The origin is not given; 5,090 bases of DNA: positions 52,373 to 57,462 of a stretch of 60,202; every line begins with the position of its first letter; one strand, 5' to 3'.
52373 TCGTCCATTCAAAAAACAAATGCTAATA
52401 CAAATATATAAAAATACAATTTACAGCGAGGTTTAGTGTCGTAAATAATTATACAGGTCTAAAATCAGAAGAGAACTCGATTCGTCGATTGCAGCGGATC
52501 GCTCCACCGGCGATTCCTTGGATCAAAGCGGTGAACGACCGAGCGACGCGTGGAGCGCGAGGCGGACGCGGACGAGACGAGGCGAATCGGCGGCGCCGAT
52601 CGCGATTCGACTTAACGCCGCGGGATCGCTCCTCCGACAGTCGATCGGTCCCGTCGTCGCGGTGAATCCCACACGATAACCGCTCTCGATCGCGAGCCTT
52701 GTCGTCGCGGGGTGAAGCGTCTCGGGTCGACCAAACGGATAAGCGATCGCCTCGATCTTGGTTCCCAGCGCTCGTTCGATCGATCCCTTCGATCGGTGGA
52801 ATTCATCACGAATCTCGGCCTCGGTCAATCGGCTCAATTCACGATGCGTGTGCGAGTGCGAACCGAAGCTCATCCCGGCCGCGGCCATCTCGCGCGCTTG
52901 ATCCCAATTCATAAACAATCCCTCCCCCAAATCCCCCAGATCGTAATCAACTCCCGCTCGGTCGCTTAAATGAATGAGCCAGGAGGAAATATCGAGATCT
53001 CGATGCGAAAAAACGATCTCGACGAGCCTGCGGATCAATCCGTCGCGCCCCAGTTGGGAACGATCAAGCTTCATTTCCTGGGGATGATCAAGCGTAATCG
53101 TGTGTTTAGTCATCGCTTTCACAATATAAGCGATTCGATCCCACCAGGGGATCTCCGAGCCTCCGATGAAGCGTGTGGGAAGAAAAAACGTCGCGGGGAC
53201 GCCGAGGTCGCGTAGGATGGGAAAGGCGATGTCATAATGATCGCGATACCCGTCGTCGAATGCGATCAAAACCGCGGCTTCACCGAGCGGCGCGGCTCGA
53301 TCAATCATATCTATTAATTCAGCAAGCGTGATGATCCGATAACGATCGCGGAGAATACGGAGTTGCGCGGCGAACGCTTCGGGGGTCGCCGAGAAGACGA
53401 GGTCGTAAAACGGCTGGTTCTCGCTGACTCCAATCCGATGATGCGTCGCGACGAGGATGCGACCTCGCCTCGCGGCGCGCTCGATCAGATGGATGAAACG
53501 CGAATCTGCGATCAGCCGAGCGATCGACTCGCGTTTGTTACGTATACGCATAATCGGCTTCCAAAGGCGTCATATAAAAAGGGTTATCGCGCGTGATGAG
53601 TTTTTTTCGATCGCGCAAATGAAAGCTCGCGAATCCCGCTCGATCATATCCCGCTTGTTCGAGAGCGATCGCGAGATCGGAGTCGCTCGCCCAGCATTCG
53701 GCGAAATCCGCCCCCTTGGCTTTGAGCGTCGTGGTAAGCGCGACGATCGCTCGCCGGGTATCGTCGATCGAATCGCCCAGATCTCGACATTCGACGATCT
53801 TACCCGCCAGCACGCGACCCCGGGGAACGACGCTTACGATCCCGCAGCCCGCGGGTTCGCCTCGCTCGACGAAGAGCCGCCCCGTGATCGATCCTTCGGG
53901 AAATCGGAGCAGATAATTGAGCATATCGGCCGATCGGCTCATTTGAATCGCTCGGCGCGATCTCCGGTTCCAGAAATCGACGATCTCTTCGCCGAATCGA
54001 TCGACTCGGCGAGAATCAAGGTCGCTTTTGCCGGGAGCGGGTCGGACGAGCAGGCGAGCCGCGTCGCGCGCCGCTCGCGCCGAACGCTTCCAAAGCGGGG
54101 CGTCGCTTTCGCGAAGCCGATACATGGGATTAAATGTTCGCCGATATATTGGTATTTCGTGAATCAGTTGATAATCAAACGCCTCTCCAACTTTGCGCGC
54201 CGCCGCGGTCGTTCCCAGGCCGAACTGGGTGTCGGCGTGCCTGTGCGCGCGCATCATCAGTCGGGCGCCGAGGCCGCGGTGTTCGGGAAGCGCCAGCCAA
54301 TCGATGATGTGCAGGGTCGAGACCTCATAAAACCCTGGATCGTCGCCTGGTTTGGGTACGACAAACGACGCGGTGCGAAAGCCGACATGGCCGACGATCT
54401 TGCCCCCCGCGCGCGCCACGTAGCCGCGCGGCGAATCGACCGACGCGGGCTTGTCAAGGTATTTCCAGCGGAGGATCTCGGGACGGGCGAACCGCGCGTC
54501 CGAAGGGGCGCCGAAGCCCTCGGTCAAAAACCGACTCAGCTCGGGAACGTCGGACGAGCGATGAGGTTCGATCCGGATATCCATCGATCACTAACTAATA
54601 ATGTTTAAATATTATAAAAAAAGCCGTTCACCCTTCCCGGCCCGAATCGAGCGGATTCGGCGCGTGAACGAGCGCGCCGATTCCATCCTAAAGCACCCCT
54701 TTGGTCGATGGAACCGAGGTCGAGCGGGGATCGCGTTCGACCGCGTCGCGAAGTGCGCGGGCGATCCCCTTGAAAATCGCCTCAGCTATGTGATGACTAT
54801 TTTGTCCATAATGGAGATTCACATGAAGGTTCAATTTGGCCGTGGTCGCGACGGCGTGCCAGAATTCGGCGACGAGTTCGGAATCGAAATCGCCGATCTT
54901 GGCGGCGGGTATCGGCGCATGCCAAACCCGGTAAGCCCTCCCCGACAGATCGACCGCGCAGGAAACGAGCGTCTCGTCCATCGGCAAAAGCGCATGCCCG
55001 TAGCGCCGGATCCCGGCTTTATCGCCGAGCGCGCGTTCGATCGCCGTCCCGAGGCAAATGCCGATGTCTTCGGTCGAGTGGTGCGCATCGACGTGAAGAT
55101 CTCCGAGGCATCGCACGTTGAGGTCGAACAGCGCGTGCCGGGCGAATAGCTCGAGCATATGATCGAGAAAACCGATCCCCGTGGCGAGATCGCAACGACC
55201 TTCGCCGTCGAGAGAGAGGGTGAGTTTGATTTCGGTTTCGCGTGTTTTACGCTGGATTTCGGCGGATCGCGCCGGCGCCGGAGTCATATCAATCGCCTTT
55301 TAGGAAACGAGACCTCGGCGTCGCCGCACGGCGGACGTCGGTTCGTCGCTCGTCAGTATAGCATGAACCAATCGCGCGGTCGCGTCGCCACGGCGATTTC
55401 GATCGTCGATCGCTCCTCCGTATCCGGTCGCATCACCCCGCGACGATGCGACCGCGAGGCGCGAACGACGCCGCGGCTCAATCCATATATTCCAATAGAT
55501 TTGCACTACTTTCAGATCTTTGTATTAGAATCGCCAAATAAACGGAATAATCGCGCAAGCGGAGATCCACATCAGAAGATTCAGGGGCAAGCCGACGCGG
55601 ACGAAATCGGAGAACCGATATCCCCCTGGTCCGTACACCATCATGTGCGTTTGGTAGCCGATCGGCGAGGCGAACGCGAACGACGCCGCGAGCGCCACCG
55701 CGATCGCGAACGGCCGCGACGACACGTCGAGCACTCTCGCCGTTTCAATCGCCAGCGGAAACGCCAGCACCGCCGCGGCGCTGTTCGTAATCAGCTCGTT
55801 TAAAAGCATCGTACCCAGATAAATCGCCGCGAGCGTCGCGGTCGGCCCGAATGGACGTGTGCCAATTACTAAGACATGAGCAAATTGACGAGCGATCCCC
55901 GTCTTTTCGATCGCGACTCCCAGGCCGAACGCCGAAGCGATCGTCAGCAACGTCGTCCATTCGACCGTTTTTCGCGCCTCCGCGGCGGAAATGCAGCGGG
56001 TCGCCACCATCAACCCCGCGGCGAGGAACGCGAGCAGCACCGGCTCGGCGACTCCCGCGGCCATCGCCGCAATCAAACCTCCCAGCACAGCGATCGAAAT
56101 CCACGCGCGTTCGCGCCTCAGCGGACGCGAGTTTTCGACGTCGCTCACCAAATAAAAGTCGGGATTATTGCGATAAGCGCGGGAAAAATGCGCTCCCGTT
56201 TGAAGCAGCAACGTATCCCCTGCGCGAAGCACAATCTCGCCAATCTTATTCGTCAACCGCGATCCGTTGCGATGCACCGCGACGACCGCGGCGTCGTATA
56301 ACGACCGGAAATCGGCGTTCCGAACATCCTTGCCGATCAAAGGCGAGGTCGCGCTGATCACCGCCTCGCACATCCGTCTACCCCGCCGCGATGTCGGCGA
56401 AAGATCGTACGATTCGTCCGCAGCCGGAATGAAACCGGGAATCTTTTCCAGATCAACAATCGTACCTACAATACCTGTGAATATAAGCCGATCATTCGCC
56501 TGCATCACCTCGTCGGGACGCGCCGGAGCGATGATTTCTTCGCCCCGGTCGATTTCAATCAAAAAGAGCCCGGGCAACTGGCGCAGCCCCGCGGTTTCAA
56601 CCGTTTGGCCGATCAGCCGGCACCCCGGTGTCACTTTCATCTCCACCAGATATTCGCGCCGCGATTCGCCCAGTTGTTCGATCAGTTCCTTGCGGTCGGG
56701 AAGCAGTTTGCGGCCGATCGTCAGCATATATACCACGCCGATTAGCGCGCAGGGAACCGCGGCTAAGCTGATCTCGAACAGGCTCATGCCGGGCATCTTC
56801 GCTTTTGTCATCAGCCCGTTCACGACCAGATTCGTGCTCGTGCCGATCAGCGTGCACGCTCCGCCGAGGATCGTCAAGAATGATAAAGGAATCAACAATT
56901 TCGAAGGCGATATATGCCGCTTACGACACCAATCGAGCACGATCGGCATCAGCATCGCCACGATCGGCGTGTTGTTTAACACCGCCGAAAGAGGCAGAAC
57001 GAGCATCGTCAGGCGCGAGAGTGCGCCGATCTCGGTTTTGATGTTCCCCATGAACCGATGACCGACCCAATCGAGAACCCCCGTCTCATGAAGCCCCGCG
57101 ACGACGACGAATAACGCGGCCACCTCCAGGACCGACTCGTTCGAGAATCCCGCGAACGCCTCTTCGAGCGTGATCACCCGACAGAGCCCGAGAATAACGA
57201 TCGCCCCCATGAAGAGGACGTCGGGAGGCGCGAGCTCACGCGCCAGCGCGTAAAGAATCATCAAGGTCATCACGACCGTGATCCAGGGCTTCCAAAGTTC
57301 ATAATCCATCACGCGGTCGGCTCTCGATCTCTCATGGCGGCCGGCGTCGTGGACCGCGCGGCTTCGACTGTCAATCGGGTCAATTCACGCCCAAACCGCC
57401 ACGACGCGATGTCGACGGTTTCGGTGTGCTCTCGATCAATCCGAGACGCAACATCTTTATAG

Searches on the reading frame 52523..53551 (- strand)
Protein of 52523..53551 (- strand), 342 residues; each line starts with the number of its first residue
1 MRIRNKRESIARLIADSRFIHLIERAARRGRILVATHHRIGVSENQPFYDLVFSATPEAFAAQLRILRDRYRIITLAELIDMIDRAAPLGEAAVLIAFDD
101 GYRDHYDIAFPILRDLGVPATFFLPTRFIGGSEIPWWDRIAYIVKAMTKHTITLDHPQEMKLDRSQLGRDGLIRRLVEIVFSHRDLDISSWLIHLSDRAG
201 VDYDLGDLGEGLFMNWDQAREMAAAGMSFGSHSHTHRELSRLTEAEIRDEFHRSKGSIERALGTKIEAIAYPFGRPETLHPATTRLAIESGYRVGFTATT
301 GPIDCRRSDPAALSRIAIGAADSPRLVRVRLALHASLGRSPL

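Call 27: search_protein_families(library=pfam, proteins=[window:52523-53551:-], max_evalue=0.00001)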
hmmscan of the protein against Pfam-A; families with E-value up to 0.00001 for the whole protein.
window:52523-53551:- (342 aa): 1 family
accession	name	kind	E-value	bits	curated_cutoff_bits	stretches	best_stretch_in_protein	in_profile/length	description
PF01522.26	Polysacc_deac_1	-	3e-24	85.8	23.1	2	214-280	46-108/124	Polysaccharide deacetylase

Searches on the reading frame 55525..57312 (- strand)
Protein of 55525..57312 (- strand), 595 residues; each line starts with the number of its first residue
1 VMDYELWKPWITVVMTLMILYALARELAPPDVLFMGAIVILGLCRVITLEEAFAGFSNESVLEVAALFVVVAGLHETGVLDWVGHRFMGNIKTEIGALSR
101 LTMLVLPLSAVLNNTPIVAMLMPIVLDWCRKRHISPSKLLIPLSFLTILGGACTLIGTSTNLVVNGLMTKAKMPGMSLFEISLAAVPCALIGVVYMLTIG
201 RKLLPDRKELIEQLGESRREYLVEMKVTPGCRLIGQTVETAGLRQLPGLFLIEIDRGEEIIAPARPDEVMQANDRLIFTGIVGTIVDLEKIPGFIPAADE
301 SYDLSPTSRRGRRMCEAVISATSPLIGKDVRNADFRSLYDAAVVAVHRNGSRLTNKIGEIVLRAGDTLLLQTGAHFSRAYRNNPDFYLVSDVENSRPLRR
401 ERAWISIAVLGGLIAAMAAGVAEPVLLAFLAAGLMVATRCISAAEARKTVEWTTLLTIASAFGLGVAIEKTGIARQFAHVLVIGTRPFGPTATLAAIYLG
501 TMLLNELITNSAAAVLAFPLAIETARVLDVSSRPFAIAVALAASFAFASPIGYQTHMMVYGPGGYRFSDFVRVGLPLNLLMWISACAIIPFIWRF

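Call 27: search_protein_families(library=pfam, proteins=[window:55525-57312:-], max_evalue=0.00001)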
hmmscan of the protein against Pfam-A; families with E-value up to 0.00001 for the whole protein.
window:55525-57312:- (595 aa): 2 families
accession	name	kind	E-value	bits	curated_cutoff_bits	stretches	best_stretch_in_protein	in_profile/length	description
PF03600.22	CitMHS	-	1.1e-66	225.7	31.9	1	26-540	7-336/336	Citrate transporter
PF02080.26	TrkA_C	-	4.6e-22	78.1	27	2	222-284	1-62/71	TrkA-C domain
